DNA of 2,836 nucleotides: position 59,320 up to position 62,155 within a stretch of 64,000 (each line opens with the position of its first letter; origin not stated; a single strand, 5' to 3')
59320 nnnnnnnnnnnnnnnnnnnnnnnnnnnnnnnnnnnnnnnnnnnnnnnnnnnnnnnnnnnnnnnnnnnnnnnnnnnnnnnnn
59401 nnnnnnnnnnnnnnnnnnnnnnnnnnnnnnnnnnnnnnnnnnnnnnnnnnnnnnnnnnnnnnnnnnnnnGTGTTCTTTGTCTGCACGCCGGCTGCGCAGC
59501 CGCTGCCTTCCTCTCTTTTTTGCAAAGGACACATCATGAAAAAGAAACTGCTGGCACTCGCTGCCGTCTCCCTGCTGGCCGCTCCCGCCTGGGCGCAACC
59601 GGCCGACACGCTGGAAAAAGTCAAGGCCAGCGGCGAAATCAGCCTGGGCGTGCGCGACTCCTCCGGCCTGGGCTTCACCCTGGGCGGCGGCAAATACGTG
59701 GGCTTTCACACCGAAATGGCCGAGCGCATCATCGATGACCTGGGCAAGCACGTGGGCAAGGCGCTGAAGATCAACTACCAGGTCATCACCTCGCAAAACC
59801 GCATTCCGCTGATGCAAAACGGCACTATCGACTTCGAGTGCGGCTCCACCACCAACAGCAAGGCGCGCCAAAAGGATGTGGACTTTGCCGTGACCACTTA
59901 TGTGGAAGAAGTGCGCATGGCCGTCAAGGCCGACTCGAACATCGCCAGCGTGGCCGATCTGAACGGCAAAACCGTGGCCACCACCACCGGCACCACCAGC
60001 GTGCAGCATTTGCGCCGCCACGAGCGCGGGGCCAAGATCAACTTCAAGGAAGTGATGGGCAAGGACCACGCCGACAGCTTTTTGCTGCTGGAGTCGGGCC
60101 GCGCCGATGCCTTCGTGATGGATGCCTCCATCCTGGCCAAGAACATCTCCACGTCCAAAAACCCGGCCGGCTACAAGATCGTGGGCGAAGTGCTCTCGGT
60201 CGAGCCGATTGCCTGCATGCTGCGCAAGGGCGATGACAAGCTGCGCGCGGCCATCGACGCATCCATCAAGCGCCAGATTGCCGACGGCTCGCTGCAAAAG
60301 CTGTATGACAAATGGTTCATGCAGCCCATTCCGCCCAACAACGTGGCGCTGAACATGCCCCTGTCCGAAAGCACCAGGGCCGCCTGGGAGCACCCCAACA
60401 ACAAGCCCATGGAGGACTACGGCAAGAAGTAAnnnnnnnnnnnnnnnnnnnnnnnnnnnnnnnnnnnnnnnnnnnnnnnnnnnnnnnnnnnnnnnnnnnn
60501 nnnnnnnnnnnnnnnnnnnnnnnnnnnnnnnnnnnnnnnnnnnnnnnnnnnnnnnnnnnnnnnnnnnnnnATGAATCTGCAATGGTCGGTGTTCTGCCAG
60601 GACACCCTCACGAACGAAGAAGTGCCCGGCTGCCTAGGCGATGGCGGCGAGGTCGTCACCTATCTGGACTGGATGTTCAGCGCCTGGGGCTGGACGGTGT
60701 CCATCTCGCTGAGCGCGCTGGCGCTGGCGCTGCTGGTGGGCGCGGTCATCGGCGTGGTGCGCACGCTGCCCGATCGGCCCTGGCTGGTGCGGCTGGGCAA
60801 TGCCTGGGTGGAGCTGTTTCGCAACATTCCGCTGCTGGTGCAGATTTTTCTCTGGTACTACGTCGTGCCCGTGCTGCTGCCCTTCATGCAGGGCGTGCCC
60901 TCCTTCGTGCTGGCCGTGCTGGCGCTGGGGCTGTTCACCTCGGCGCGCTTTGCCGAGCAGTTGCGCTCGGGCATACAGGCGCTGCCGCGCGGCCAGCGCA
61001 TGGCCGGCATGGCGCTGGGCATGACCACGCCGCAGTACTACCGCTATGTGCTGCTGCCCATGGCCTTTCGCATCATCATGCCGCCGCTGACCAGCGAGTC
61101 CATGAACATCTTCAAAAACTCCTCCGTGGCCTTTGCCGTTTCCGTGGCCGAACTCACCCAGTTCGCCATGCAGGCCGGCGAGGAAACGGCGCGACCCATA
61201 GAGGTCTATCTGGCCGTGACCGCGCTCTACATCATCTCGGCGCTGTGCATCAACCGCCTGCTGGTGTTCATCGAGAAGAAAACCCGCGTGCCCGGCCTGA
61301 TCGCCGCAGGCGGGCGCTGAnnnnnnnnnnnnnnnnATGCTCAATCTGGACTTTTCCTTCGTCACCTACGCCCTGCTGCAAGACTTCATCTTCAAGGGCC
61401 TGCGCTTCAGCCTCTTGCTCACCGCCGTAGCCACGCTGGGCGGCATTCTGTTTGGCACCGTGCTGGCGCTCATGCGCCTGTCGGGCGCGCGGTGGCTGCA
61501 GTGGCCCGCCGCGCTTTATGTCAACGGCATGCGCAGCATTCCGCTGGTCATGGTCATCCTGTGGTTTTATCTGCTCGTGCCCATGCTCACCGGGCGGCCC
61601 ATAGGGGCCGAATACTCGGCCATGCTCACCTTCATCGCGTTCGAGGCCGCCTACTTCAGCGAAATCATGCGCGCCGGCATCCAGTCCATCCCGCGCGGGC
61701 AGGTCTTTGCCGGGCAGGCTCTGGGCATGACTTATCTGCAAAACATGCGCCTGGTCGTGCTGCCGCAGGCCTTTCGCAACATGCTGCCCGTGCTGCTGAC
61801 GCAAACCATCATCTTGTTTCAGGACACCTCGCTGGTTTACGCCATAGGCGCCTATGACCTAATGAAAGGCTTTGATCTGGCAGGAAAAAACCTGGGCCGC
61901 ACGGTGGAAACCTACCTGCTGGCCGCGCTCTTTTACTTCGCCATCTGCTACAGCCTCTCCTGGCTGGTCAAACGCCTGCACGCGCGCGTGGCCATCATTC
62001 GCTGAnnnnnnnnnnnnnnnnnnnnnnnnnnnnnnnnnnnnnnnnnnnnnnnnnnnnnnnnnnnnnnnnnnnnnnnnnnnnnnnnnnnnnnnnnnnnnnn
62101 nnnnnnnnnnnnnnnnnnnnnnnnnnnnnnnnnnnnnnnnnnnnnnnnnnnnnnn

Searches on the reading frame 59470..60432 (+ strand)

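Call 50: search_protein_families(library=pfam, proteins=[window:59470-60432:+], max_evalue=0.00001)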
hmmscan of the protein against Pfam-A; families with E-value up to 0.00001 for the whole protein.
window:59470-60432:+ (320 aa): 2 families
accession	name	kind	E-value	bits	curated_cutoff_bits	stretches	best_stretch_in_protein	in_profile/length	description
PF00497.25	SBP_bac_3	-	8.1e-26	90.8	26.4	1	66-284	11-131/132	Bacterial extracellular solute-binding proteins, family 3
PF12974.12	Phosphonate-bd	-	7.3e-08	32.5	27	1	84-262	16-209/242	ABC transporter, phosphonate, periplasmic substrate-binding protein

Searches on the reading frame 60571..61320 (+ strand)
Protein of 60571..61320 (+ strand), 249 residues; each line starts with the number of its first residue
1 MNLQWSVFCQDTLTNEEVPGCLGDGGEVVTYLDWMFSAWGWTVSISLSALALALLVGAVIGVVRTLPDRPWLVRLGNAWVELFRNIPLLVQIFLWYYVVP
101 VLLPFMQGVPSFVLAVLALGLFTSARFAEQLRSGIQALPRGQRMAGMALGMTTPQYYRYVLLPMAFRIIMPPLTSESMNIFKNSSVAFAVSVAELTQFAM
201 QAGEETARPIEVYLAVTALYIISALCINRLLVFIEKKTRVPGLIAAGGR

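Call 50: search_protein_families(library=pfam, proteins=[window:60571-61320:+], max_evalue=0.00001)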
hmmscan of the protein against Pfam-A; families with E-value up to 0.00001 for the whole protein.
window:60571-61320:+ (249 aa): 1 family
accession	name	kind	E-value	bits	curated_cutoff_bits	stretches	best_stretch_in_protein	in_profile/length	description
PF00528.27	BPD_transp_1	-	1.2e-14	54.9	26.4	1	57-239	5-183/184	Binding-protein-dependent transport system inner membrane component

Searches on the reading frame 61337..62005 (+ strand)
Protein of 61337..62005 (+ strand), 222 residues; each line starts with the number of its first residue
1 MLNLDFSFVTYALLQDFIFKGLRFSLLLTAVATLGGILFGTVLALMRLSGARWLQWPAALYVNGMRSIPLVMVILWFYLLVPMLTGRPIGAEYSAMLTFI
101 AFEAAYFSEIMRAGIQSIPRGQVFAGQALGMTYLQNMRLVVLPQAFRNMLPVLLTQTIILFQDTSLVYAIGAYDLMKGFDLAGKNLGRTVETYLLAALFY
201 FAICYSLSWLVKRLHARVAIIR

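Call 84: search_protein_families(library=pfam, proteins=[window:61337-62005:+], max_evalue=0.01)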
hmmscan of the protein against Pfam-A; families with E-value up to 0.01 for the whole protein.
window:61337-62005:+ (222 aa): 1 family
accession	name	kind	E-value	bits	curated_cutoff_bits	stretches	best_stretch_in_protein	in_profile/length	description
PF00528.27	BPD_transp_1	-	1.8e-15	57.6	26.4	1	36-219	1-183/184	Binding-protein-dependent transport system inner membrane component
